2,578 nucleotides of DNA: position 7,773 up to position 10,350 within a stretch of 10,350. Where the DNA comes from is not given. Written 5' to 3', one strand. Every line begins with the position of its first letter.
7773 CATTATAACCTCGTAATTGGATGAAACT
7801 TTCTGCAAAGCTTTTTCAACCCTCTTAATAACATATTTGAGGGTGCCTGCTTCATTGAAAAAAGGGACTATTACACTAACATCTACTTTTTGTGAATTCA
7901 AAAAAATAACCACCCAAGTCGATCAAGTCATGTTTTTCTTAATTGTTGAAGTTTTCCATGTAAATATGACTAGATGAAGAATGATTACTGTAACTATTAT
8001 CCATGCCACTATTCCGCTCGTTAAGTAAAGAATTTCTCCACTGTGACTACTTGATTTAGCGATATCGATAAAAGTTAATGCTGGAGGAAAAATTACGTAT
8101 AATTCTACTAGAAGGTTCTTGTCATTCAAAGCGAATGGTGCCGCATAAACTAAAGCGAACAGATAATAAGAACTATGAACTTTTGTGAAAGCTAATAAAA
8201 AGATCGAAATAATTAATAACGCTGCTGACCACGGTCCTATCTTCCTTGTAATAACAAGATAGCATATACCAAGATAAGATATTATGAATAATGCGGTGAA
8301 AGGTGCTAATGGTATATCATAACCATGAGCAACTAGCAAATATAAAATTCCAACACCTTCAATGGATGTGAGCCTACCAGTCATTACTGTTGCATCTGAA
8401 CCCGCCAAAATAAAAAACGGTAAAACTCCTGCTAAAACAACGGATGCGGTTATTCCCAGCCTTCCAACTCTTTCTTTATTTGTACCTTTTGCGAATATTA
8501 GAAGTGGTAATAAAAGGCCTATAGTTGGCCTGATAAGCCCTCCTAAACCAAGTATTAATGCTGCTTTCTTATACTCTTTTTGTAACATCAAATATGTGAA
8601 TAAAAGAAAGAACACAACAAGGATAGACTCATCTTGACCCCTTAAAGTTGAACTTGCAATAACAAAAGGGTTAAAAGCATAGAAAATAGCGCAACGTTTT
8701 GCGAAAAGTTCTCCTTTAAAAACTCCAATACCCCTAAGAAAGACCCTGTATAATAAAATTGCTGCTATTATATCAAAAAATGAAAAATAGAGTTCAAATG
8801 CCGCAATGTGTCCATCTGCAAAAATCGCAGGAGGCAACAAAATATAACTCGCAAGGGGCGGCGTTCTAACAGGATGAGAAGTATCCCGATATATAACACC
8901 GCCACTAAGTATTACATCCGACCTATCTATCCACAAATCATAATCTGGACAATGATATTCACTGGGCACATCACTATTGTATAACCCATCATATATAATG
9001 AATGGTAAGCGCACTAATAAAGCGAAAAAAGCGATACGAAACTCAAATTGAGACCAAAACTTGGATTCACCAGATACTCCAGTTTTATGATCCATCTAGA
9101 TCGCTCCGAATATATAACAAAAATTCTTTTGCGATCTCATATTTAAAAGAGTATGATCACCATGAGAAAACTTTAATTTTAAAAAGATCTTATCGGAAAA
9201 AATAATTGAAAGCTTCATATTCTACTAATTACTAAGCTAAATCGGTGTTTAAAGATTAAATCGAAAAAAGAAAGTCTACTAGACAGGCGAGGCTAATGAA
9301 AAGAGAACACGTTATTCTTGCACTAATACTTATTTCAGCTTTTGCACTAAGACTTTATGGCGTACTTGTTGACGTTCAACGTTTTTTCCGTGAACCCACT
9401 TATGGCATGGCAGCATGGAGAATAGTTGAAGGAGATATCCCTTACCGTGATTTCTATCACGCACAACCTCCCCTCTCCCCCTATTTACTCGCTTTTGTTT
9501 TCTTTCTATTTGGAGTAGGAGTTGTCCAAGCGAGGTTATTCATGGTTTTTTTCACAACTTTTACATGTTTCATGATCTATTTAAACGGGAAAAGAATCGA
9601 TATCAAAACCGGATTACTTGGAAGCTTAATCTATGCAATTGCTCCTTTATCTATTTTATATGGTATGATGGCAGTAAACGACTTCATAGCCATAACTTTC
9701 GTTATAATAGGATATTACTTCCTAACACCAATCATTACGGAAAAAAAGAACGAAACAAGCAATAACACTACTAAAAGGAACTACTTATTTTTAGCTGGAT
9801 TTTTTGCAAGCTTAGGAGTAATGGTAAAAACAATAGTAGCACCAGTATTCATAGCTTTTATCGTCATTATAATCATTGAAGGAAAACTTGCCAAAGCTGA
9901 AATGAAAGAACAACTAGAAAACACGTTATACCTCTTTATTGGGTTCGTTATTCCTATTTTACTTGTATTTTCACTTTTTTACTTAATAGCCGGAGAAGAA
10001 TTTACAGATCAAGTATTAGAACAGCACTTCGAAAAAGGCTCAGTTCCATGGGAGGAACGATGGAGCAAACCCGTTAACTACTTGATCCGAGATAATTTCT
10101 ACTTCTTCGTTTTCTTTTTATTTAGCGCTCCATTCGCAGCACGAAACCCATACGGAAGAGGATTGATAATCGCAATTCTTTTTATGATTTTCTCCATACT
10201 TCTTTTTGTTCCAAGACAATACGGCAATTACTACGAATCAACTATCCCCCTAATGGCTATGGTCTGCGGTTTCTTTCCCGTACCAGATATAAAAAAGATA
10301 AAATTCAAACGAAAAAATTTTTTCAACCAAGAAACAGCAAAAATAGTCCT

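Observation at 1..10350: Dense lipid-donor glycosylation locus: six GT-C enzymes, two Dol-P-sugar synthases, a flippase-like protein and no cytoplasmic chain-building GTs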

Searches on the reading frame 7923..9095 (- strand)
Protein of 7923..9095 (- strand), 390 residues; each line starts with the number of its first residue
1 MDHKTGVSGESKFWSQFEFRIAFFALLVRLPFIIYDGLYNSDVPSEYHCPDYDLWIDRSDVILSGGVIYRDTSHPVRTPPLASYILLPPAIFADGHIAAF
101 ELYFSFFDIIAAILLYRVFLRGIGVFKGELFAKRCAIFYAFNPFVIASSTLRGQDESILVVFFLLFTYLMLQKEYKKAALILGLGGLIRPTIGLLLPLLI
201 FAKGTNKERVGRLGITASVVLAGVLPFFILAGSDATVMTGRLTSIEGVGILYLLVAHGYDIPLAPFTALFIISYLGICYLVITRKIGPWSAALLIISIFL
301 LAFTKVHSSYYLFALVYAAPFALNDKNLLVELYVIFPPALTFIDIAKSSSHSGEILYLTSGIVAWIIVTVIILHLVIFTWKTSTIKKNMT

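Call 3: search_protein_families(library=pfam, proteins=[window:7923-9095:-], max_evalue=0.01)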
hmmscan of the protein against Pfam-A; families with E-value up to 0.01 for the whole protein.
window:7923-9095:- (390 aa): 0 families

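Call 4: search_protein_families(library=ncbifam, proteins=[window:7923-9095:-], max_evalue=0.01)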
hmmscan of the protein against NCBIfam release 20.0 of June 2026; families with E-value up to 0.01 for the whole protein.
window:7923-9095:- (390 aa): 0 families

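Call 28: search_protein_representatives(protein=window:7923-9095:-)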
Query: 390 residues. Proteins with E-value up to 0.001 (for the whole library): 125; up to 1e-10: 50; up to 1e-30: 1. The best 125 are listed.
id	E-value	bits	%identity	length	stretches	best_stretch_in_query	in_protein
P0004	2.4e-166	570.3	67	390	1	1-390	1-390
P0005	4.4e-30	121.7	31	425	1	21-346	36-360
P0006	4.6e-29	118.4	32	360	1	33-384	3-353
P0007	1.2e-27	113.7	29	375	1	10-327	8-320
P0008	2.4e-27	112.7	30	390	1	24-362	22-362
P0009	4.1e-27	112.0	33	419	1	48-381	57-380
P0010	5.0e-27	111.7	34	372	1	39-331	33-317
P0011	2.7e-26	109.3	31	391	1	13-338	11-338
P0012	1.6e-25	106.8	30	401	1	23-338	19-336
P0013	7.1e-24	101.3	36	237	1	21-232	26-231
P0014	1.6e-23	100.2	29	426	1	14-364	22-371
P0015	3.8e-22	95.6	28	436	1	7-327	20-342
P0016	1.0e-21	94.2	31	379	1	49-325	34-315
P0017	3.1e-21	92.6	29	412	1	29-355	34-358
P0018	1.8e-20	90.1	33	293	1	29-249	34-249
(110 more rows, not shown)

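Call 30: search_solved_structures(query=A1, max_evalue=10, show_alignments=2)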
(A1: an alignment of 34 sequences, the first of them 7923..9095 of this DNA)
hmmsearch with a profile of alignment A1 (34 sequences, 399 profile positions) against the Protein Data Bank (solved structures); distinct sequences matched with E-value up to 10: 2.
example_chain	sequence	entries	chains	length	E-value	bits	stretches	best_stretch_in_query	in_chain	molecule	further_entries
23gx_B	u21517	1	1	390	4.1e-16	62.2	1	53-382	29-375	GPI mannosyltransferase 1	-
23gf_B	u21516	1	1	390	4.6e-15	58.7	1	53-382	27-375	GPI mannosyltransferase 1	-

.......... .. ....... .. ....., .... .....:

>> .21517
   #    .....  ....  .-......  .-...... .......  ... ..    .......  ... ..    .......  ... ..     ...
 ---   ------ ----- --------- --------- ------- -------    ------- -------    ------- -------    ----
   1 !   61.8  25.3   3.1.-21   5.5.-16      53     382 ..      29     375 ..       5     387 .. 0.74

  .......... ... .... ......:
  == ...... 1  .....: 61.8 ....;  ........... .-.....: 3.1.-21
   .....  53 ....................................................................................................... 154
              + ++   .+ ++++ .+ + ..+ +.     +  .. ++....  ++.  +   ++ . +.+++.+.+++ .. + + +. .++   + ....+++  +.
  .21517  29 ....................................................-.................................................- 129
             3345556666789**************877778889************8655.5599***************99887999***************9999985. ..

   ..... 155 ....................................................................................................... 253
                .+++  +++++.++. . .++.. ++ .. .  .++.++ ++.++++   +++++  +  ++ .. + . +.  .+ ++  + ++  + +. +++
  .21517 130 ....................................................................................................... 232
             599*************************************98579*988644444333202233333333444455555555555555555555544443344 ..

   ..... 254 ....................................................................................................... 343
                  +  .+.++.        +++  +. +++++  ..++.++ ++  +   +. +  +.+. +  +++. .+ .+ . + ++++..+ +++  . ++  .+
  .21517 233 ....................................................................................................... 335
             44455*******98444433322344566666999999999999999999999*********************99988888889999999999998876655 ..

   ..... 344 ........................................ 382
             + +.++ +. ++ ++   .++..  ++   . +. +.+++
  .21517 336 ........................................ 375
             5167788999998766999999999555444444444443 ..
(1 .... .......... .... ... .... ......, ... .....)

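Call 31: search_protein_families(library=pfam, alignment_id=A1, max_evalue=0.01)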
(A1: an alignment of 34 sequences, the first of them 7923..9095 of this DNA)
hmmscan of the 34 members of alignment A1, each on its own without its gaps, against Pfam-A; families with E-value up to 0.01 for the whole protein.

A. member 1, window:7923-9095:- (390 aa): 0 families

B. families by the number of members that match (of 34 scanned): 8 families
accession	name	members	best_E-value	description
PF09594.16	GT87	21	1.2e-11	Glycosyltransferase family 87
PF13231.12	PMT_2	3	2.7e-07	Dolichyl-phosphate-mannose-protein mannosyltransferase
PF06728.19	PIG-U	2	4.9e-06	GPI transamidase subunit PIG-U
PF14897.12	EpsG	2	6.7e-05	EpsG family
PF05208.19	ALG3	2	8.7e-05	ALG3 protein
PF05007.19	Mannosyl_trans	1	1.8e-05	Mannosyltransferase (PIG-M)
PF10131.15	PTPS_related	1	0.0057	6-pyruvoyl-tetrahydropterin synthase related domain; membrane protein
PF24008.1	DUF7322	1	0.0062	Domain of unknown function (DUF7322)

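Call 40: predict_structure(alignment_id=A1)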
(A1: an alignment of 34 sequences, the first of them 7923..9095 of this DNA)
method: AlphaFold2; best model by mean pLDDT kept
length: 390 residues; sequences in the alignment: 34
mean_pLDDT: 89.2   pTM: 0.90
mean pLDDT of the five models: 89.2, 88.6, 87.2, 85.6, 82.4
residues with pLDDT >= 90: 272; 70-90: 82; 50-70: 22; < 50: 14
segments of 3 or more residues with pLDDT < 50: 1-11, 388-390
pLDDT, mean of each block of 10 residues (from residue 1): 41 84 98 89 70 93 96 92 95 90 98 95 82 97 96 95 97 97 97 96 96 98 95 86 69 84 89 95 93 96 90 97 95 92 80 72 92 96 68
secondary structure, 60 per line:
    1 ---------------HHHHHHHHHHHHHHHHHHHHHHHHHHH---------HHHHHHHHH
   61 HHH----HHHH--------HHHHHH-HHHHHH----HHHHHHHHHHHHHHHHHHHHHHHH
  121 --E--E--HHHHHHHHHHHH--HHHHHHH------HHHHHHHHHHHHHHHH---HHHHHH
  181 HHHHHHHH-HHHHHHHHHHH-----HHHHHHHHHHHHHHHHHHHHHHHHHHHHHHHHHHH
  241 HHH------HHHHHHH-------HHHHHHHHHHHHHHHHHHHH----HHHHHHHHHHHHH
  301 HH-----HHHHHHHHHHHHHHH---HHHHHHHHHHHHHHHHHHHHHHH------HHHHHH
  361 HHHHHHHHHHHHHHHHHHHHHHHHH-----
elements in order: H16-42 H52-63 H68-71 H80-85 H87-92 H97-120 H129-140 H143-149 H156-171 H175-188 H190-200 H206-243 H250-256 H264-283 H288-302 H308-322 H326-348 H355-385

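Call 45: fold_search(model_id=the predicted structure, library=pdb)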
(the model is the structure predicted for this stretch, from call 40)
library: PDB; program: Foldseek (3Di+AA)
matches with E <= 10: 500; with E <= 0.001: 7
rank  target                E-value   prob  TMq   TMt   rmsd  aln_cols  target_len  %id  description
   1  9wno_A                1.8e-07  1.00  0.72  0.69   4.7       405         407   18  Cryo-EM structure of Candida glabrata GPI mannosyltransferase I bound to Dol-P-Man (released 2025-12-03)
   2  7wld_U                8.5e-06  1.00  0.65  0.61   6.2       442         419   14  Cryo-EM structure of the human glycosylphosphatidylinositol transamidase complex at 2.53 Angstrom resolution (released 2022-04-27)
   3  9ub7_B                8.5e-06  1.00  0.68  0.67   5.0       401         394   16  Structure of glycosylphosphatidylinositol transamidase,state 1 (released 2026-04-08)
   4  7w72_U                3.7e-05  1.00  0.67  0.63   6.3       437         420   13  Structure of a human glycosylphosphatidylinositol (GPI) transamidase (released 2022-02-16)
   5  8imx_U                4.8e-05  1.00  0.66  0.62   6.0       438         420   15  Cryo-EM structure of GPI-T with a chimeric GPI-anchored protein (released 2023-08-16)
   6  9dm7_A                7.5e-04  1.00  0.63  0.66   5.5       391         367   14  mannosyltransferase PimE in complex with Fab_E6 (released 2025-06-25)
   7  9s6r_A                9.5e-04  1.00  0.63  0.63   6.2       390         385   12  Ternary cryo-EM structure of yeast ALG3 with Dol25-PP-GlcNAc2Man5, Dol25-P-Man, and Fab (released 2026-03-18)
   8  5gmy_A                1.7e-03  1.00  0.43  0.22  18.0       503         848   12  Crystal structure of the Archaeoglobus fulgidus oligosaccharyltransferase (O29867_ARCFU) tethered with an acceptor pep (released 2017-02-01)
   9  7e9s_A                3.4e-03  1.00  0.47  0.24  15.2       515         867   13  Archaeal oligosaccharyltransferase AglB from Archaeoglobus fulgidus in complex with an inhibitory peptide and a dolich (released 2021-09-08)
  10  3wak                  3.7e-03  1.00  0.46  0.24  16.9       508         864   14  Crystal structure of the Archaeoglobus fulgidus oligosaccharyltransferase (O29867_ARCFU) in the apo form (released 2013-10-30)
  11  5ezm                  4.7e-03  1.00  0.48  0.36  13.4       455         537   13  Crystal Structure of ArnT from Cupriavidus metallidurans in the apo state (released 2016-02-17)
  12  9dm5                  5.1e-03  1.00  0.60  0.61   6.2       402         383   13  Product-Bound mannosyltransferase PimE (released 2025-06-25)
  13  5f15                  1.2e-02  1.00  0.48  0.37  13.9       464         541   13  Crystal Structure of ArnT from Cupriavidus metallidurans bound to Undecaprenyl phosphate (released 2016-02-17)
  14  5ogl_A                1.3e-02  1.00  0.44  0.26  14.9       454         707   11  Structure of bacterial oligosaccharyltransferase PglB in complex with an acceptor peptide and an lipid-linked oligosac (released 2017-10-25)
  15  6gxc_A                1.5e-02  1.00  0.43  0.26  15.2       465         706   11  Bacterial oligosaccharyltransferase PglB in complex with an inhibitory peptide and a reactive lipid-linked oligosaccha (released 2018-11-14)
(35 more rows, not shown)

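Call 46: search_protein_families(library=pfam, proteins=[window:7923-9095:-], max_evalue=10)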
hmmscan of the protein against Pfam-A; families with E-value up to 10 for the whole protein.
window:7923-9095:- (390 aa): 1 family
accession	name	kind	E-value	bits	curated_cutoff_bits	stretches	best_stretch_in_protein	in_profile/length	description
PF05767.17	Pox_A14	-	0.42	11.3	27.7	1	340-379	28-66/93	Poxvirus virion envelope protein A14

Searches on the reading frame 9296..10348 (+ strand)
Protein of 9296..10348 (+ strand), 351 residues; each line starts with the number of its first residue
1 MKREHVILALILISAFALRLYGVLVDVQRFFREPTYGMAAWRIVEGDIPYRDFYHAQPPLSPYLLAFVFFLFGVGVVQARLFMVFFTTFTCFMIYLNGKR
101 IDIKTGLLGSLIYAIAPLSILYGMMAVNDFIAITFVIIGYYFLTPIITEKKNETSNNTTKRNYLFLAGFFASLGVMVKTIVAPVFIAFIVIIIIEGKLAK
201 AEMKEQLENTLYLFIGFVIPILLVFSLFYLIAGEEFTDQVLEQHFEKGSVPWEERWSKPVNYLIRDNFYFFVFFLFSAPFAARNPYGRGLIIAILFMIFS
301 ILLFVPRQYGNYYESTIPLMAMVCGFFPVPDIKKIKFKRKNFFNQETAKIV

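Call 3: search_protein_families(library=pfam, proteins=[window:9296-10348:+], max_evalue=0.01)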
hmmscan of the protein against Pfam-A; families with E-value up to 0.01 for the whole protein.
window:9296-10348:+ (351 aa): 2 families
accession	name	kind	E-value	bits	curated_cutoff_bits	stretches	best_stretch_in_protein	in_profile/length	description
PF13231.12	PMT_2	-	7.3e-12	46.2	26.1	1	57-211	2-146/160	Dolichyl-phosphate-mannose-protein mannosyltransferase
PF13398.12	Peptidase_M50B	-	0.0092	16.1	26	1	270-331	100-161/201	Peptidase M50B-like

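Call 4: search_protein_families(library=ncbifam, proteins=[window:9296-10348:+], max_evalue=0.01)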
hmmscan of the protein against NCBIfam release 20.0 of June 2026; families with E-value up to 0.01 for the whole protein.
window:9296-10348:+ (351 aa): 2 families
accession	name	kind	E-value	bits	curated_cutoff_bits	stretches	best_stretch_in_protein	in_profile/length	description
TIGR03663.1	TIGR03663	subfamily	2.4e-10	40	126.25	1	7-231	3-218/435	flippase activity-associated protein Agl23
NF047440.1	LA3751_2_3_fam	subfamily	1.2e-08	34.2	200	1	58-327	82-354/460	LA_3751/LA_3752 family putative glycosyltransferase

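Call 16: search_solved_structures(query=window:9296-10348:+, max_evalue=10)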
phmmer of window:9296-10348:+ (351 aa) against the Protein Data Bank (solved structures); distinct sequences matched with E-value up to 10: 1.
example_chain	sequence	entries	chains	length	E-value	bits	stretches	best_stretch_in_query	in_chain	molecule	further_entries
6j5i_8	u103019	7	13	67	0.88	12.2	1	212-259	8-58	ATP synthase protein 8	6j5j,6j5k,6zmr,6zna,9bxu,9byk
